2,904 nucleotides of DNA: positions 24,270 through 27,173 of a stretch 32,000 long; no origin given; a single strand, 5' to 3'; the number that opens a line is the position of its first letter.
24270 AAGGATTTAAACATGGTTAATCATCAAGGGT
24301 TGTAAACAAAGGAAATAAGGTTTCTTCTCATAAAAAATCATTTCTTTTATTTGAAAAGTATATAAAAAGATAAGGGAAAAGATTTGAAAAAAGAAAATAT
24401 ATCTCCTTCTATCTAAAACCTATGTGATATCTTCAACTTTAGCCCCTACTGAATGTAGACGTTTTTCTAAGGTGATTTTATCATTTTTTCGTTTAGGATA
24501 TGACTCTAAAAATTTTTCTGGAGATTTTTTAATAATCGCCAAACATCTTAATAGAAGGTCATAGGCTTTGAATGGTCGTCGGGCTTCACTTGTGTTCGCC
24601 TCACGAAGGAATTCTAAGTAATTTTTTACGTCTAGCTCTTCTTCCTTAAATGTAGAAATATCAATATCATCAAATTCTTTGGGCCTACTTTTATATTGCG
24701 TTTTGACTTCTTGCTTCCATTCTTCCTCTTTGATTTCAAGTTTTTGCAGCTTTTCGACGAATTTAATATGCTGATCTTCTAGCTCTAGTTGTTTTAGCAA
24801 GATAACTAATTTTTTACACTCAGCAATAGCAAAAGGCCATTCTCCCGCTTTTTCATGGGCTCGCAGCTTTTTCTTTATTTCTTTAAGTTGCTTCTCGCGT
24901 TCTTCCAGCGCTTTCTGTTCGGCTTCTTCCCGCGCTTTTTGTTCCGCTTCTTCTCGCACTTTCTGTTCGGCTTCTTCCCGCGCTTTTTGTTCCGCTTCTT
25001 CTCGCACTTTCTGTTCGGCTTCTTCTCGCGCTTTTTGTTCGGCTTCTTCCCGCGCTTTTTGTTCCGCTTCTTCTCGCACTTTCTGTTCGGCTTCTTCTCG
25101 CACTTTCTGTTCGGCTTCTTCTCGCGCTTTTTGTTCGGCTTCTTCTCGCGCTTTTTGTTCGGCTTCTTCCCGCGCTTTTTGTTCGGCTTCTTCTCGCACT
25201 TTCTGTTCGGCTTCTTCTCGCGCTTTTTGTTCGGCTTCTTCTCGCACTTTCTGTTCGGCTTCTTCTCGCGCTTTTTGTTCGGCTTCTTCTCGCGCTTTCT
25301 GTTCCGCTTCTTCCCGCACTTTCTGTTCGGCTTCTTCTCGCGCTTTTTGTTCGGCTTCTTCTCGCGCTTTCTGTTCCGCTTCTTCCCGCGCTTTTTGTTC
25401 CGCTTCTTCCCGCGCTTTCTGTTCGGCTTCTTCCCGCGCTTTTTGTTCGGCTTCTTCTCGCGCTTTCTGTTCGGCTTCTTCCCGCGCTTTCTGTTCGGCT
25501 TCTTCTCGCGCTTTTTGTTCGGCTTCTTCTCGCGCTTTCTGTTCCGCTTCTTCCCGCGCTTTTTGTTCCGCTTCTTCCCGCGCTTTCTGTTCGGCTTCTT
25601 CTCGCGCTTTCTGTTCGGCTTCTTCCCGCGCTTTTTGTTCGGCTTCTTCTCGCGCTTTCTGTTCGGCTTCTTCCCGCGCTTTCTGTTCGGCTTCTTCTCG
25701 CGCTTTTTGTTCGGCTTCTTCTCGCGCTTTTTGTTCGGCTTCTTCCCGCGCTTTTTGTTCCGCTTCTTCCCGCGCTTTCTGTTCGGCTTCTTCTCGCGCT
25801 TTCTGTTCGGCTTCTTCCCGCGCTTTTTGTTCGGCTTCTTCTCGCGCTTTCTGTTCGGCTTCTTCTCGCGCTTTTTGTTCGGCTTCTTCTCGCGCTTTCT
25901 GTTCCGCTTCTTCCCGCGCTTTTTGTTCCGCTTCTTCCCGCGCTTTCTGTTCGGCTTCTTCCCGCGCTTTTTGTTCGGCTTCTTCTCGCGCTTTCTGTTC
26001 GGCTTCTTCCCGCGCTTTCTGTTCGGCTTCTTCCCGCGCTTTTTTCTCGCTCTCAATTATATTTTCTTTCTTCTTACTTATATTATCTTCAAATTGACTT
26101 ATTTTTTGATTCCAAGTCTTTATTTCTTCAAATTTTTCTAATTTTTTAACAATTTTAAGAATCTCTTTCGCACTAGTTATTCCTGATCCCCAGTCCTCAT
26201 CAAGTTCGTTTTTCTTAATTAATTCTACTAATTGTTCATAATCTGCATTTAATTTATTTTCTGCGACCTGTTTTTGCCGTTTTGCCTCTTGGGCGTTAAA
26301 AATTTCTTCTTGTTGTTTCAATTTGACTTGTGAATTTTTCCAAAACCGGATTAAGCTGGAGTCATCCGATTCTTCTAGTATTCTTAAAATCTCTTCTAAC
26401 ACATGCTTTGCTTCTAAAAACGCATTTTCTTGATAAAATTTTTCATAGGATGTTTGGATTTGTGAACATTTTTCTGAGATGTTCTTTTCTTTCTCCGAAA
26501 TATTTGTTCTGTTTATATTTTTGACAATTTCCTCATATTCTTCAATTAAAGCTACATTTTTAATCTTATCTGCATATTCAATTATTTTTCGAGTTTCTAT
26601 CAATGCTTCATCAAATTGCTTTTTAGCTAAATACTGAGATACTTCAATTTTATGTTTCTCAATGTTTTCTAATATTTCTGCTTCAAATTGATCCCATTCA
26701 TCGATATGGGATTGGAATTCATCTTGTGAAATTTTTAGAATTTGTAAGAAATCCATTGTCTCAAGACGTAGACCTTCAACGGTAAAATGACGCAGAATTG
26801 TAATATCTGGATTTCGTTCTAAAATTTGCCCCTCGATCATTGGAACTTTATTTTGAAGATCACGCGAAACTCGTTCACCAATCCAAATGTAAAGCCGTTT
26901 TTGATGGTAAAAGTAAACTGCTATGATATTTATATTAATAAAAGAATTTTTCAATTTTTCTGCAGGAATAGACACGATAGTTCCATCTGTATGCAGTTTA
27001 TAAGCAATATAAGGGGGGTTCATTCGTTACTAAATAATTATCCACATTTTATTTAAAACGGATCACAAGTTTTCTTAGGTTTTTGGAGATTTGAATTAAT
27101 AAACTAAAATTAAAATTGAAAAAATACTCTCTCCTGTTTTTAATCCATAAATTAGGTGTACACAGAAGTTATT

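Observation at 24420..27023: Gelsolin-like domain fused to a ~376-residue perfect ER/K octad array: candidate actin-linked molecular spacer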

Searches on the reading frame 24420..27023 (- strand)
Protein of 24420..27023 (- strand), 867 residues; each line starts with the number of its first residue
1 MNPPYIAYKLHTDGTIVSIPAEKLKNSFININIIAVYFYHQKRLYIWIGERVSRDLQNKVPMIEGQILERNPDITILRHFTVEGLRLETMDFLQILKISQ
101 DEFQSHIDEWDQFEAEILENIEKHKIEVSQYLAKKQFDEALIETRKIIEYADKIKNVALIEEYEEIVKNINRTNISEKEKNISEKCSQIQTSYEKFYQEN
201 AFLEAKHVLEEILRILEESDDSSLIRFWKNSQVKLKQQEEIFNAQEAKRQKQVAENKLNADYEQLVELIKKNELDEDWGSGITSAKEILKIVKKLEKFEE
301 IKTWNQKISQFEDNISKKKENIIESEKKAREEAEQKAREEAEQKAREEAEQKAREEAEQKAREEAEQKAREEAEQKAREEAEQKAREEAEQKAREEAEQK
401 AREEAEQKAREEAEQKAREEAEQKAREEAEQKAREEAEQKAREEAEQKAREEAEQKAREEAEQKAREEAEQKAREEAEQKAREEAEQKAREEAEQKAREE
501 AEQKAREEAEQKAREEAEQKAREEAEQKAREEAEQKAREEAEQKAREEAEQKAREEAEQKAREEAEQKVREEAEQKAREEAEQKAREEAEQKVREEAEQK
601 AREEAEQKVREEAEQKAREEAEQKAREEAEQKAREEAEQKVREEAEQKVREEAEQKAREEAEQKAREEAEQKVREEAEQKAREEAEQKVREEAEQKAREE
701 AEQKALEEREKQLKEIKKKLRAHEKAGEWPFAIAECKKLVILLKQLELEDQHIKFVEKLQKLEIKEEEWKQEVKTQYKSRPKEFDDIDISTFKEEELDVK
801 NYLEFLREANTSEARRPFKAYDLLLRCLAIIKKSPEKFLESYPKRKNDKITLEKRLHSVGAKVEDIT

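Call 6: search_protein_families(library=pfam, proteins=[window:24420-27023:-], max_evalue=10)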
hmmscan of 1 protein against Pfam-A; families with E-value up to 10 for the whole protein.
window:24420-27023:- (867 aa): 2 families
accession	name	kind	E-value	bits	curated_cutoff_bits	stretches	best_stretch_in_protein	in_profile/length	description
PF02389.20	Cornifin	-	1.1e-23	84.4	34.8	5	557-651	17-111/135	Cornifin (SPRR) family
PF25085.1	DUF7802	-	0.23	10.7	27.4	1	89-183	204-296/425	Domain of unknown function (DUF7802)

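Call 10: find_encoding_contigs(protein=window:24420-27023:-, flank=10000, max_places=6)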
Protein window:24420-27023:- (867 aa): no gene with exactly this product is on record in the collection.

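Call 42: list_cluster_members(proteins=[window:24420-27023:-, window:654-1979:-, window:5362-6450:-, window:22300-23229:-, window:27169-28644:-])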
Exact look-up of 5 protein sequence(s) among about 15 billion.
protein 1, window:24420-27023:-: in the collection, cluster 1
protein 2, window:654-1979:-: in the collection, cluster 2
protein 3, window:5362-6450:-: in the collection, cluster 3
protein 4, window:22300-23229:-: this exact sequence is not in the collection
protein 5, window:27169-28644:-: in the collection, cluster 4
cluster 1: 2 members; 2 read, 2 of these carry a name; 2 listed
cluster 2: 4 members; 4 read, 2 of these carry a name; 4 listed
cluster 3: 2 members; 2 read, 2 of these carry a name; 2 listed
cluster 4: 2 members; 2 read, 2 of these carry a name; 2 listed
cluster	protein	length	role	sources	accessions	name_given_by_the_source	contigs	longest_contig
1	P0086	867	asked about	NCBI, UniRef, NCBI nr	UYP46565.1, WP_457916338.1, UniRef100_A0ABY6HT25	hypothetical protein NEF87_002850 [Candidatus Lokiarchaeum ossiferum] | ubiquitinyl hydrolase 1 n=1 Tax=Candidatus Lokiarchaeum ossiferum TaxID=2951803 ... | hypothetical protein NEF87_002850 [Candidatus Lokiarchaeum sp. B-35]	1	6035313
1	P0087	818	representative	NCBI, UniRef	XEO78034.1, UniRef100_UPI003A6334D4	hypothetical protein WKT22_03073 [Candidatus Lokiarchaeum ossiferum] | hypothetical protein n=1 Tax=Candidatus Lokiarchaeum ossiferum TaxID=2951803 ...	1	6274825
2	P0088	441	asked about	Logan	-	-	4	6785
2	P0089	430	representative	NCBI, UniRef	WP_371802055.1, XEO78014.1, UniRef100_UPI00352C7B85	serine--tRNA ligase [Candidatus Lokiarchaeum ossiferum] | serine--tRNA ligase n=1 Tax=Candidatus Lokiarchaeum ossiferum TaxID=2951803 ...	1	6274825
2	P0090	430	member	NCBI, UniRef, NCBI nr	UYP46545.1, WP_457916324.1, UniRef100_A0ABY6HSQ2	Serine--tRNA ligase [Candidatus Lokiarchaeum ossiferum] | Serine--tRNA ligase n=1 Tax=Candidatus Lokiarchaeum ossiferum TaxID=2951803 ... | Serine--tRNA ligase [Candidatus Lokiarchaeum sp. B-35]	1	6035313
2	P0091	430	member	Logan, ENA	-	-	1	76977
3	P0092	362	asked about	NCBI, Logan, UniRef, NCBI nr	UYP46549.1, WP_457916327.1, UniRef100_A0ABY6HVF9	Threonylcarbamoyl-AMP synthase [Candidatus Lokiarchaeum ossiferum] | Threonylcarbamoyl-AMP synthase n=1 Tax=Candidatus Lokiarchaeum ossiferum TaxID=2951803 ... | Threonylcarbamoyl-AMP synthase [Candidatus Lokiarchaeum sp. B-35]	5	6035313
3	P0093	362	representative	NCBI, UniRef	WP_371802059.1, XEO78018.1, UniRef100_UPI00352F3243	L-threonylcarbamoyladenylate synthase [Candidatus Lokiarchaeum ossiferum] | L-threonylcarbamoyladenylate synthase n=1 Tax=Candidatus Lokiarchaeum ossiferum ...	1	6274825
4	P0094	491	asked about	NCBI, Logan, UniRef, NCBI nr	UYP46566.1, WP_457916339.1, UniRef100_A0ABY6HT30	Alpha-1,4-glucan:maltose-1-phosphate maltosyltransferase [Candidatus Lokiarchaeum ... | Alpha-1,4-glucan:maltose-1-phosphate maltosyltransferase n=1 Tax=Candidatus Lokiarchaeum ... | Alpha-1,4-glucan:maltose-1-phosphate maltosyltransferase [Candidatus Lokiarchaeum sp. ...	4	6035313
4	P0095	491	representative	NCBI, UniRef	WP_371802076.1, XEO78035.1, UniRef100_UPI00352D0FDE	alpha-amylase family glycosyl hydrolase [Candidatus Lokiarchaeum ossiferum] | alpha-amylase family glycosyl hydrolase n=1 Tax=Candidatus Lokiarchaeum ossiferum ...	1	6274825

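Call 45: find_encoding_contigs(protein=P0087, flank=3000, max_places=3)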
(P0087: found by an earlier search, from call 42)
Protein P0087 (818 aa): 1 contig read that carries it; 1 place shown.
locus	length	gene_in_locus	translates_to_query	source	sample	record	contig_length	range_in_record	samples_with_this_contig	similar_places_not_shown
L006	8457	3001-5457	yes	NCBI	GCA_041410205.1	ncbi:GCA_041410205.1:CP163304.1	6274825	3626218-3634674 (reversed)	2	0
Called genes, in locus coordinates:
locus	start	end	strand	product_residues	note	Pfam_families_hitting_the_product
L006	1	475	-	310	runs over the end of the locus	PF00892:EamA, PF06027:SLC35F, PF00892:EamA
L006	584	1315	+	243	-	PF12695:Abhydrolase_5, PF20408:Abhydrolase_11 (weak), PF00561:Abhydrolase_1 (weak), PF12146:Hydrolase_4 (weak)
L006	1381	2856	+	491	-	PF00128:Alpha-amylase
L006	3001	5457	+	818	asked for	PF02389:Cornifin (faint)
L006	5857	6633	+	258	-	PF25087:GMPPB_C (weak), PF00132:Hexapep (weak)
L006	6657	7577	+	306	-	PF00291:PALP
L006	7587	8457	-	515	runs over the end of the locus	PF16656:Pur_ac_phosph_N (weak), PF00149:Metallophos, PF12850:Metallophos_2 (weak)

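Call 85: predict_structure(alignment_id=A6)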
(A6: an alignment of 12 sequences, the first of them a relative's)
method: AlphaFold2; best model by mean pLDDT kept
length: 867 residues; sequences in the alignment: 12
mean_pLDDT: 73.2   pTM: 0.33
mean pLDDT of the five models: 73.2, 72.4, 70.9, 69.2, 68.7
residues with pLDDT >= 90: 116; 70-90: 410; 50-70: 254; < 50: 87
segments of 3 or more residues with pLDDT < 50: 351-353, 355-368, 370-375, 595-611, 613-615, 617-648, 762-768
pLDDT, mean of each block of 10 residues (from residue 1): 84 89 85 90 90 83 89 86 78 85 83 91 94 89 94 84 89 83 88 91 92 87 85 90 85 84 89 88 90 84 89 86 72 62 55 43 41 51 59 64 67 71 70 66 66 69 73 73 69 65 63 63 61 66 72 73 67 62 55 47 44 44 34 37 44 55 71 76 79 80 76 79 63 68 67 54 48 54 77 85 90 76 90 89 87 83 61
secondary structure, 60 per line:
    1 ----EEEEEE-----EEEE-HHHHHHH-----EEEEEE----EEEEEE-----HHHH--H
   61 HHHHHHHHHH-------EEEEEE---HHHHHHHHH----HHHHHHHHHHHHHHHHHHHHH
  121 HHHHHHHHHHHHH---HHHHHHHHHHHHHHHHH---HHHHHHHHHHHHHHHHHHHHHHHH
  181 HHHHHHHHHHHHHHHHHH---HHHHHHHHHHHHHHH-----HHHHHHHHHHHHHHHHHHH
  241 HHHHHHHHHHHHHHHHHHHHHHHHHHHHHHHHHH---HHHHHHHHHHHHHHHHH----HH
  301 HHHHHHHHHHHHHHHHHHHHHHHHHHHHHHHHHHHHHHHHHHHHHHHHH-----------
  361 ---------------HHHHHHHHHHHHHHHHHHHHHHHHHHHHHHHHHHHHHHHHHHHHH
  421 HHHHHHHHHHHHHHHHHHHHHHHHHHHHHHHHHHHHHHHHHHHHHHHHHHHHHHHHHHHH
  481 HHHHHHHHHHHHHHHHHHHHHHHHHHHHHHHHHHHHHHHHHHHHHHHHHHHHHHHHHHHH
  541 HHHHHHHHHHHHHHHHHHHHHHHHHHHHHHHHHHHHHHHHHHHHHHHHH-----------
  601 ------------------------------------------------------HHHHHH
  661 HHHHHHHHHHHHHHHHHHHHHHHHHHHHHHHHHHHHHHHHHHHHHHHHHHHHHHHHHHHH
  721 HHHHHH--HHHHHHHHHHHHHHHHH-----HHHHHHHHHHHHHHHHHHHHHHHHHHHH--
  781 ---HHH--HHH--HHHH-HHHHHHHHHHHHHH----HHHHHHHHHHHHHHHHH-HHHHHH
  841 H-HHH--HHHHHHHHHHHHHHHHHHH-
elements in order (helices of 4 or more, strands of 3 or more residues): E5-10 E16-19 H21-27 E33-38 E43-48 H54-57 H60-70 E78-83 H87-95 H100-133 H137-153 H157-198 H202-216 H222-274 H278-294 H299-349 H376-589 H655-726 H729-745 H751-778 H794-797 H799-812 H817-833 H835-841 H848-866

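Call 102: fold_search(model_id=the predicted structure, library=pdb)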
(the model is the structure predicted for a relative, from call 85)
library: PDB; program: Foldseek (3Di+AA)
matches with E <= 10: 557; with E <= 0.001: 0
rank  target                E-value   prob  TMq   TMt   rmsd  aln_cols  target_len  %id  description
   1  7c2f_B                4.0e-03  1.00  0.09  0.77   2.8        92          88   15  Crystal Structure of the Thorarchaeota ProGel/rabbit actin complex (released 2020-08-05)
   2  4cbu_G                4.2e-03  1.00  0.09  0.49   4.0        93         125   14  Crystal structure of Plasmodium falciparum actin I (released 2014-04-30)
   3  5fae                  5.4e-03  1.00  0.09  0.58   3.6        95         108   16  N184K pathological variant of gelsolin domain 2 (trigonal form) (released 2016-10-05)
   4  3tu5_B                5.4e-03  1.00  0.09  0.48   3.9        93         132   14  Actin complex with Gelsolin Segment 1 fused to Cobl segment (released 2012-09-26)
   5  4s10_C                7.3e-03  1.00  0.09  0.62   3.4        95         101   18  Gelsolin nanobody shielding mutant plasma gelsolin from furin proteolysis (released 2015-06-03)
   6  2fh1_B                7.7e-03  1.00  0.08  0.21   2.6        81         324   11  C-terminal half of gelsolin soaked in low calcium at pH 4.5 (released 2006-06-13)
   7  9jw0_A                7.7e-03  1.00  0.10  0.22   3.6       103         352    9  Structure of the N-terminal 3 domains (V1-V3) villin bound to actin (released 2025-10-15)
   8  1p8x_B                8.5e-03  1.00  0.09  0.22   3.3        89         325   12  The Calcium-Activated C-terminal half of gelsolin (released 2003-10-14)
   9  6i4l_G                8.9e-03  1.00  0.09  0.53   3.7        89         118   16  Crystal Structure of Plasmodium falciparum actin I (G115A mutant) in the Mg-K-ATP/ADP state (released 2019-06-26)
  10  8viz_G                8.9e-03  1.00  0.09  0.10   3.4       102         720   16  Structure of full-length gelsolin bound to the barbed end of F-actin (released 2024-10-16)
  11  3fg6_D                9.9e-03  1.00  0.09  0.26   3.2        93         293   11  Structure of the C-terminus of Adseverin (released 2009-08-11)
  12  6i4h_G                9.9e-03  1.00  0.09  0.52   3.7        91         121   15  Crystal Structure of Plasmodium falciparum actin I (F54Y mutant) in the Ca-ATP state (released 2019-06-26)
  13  3fg6_H                1.0e-02  1.00  0.09  0.24   3.5        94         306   11  Structure of the C-terminus of Adseverin (released 2009-08-11)
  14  3fg6_A                1.0e-02  1.00  0.09  0.24   3.6        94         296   11  Structure of the C-terminus of Adseverin (released 2009-08-11)
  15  5faf                  1.1e-02  1.00  0.09  0.56   3.6        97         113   18  N184K pathological variant of gelsolin domain 2 (orthorhombic form) (released 2016-10-05)
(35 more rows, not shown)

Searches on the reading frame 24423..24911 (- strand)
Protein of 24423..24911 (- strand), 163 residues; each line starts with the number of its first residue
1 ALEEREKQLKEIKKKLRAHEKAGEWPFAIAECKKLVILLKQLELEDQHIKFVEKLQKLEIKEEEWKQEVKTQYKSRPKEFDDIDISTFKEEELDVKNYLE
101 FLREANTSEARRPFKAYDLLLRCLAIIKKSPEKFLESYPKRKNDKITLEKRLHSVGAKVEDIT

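Call 15: search_protein_families(library=pfam, proteins=[window:24423-24911:-], max_evalue=10)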
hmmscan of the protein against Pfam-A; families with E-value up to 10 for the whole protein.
seq(163 aa): 1 family
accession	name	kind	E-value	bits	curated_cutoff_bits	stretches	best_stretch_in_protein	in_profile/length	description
PF22326.1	MMS21_N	-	0.6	10.7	27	1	54-133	14-98/103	E3 SUMO-protein ligase MMS21, N-terminal domain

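Call 59: find_homologous_proteins(query=A4, max_evalue=0.01)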
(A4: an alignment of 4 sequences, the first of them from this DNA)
Query A4 (4 sequences) (145 aa, profile of the alignment): 5 proteins with E <= 0.01 among 1179 candidates.
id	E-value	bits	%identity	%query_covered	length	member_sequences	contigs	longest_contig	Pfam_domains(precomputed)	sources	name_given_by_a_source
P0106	8.9e-51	189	78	99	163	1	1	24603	-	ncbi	-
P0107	3.2e-25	107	33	89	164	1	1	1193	-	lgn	-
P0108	5.5e-25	106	34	92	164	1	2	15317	-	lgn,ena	-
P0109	3.3e-22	97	31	89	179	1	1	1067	-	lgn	-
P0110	1.3e-19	88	46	42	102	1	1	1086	-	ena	-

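Call 63: find_encoding_contigs(protein=P0106, flank=6000, max_places=3)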
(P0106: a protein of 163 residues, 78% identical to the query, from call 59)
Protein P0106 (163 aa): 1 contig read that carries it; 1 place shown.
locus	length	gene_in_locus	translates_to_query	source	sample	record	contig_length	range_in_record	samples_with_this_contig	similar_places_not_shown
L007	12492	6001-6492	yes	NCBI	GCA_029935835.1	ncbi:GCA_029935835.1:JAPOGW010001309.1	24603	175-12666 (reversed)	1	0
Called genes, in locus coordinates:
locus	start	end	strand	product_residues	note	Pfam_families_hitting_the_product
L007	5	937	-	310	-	PF00892:EamA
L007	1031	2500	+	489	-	PF00128:Alpha-amylase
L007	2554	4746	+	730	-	-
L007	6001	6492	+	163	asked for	-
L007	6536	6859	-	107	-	-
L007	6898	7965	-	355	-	-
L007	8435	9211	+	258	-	PF25087:GMPPB_C (weak), PF00132:Hexapep (weak)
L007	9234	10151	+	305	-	PF00291:PALP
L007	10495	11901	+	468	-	PF00291:PALP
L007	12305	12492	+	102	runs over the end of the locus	PF00125:Histone (weak), PF00808:CBFD_NFYB_HMF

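Call 83: search_solved_structures(query=A4, max_evalue=10)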
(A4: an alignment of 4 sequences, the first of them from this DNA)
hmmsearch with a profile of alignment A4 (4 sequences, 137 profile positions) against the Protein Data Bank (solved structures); distinct sequences matched with E-value up to 10: 4.
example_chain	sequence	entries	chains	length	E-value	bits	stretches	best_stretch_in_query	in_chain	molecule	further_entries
5wp4_A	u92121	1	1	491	0.037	17.2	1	67-121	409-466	Phosphoethanolamine N-methyltransferase 1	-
4pcw_A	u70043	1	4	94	0.058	16.5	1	12-72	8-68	Filaggrin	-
3fd2_A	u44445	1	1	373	0.23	14.6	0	51-84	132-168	Site-specific DNA endonuclease I-MsoI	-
4jd9_A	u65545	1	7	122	0.37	13.9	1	34-104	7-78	14.5 kDa salivary protein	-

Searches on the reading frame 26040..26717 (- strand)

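Call 15: search_protein_families(library=pfam, proteins=[window:26040-26717:-], max_evalue=10)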
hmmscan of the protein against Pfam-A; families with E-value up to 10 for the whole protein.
seq(226 aa): 3 families
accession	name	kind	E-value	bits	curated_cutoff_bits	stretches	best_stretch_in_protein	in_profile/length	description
PF15247.11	SLBP_RNA_bind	-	0.3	11.6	27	1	143-174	5-36/70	Histone RNA hairpin-binding protein RNA-binding domain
PF16785.10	SMBP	-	1.2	9.8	29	1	26-82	18-77/111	Small metal-binding protein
PF01988.24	VIT1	-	6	7.1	28.1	1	133-175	56-97/214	VIT family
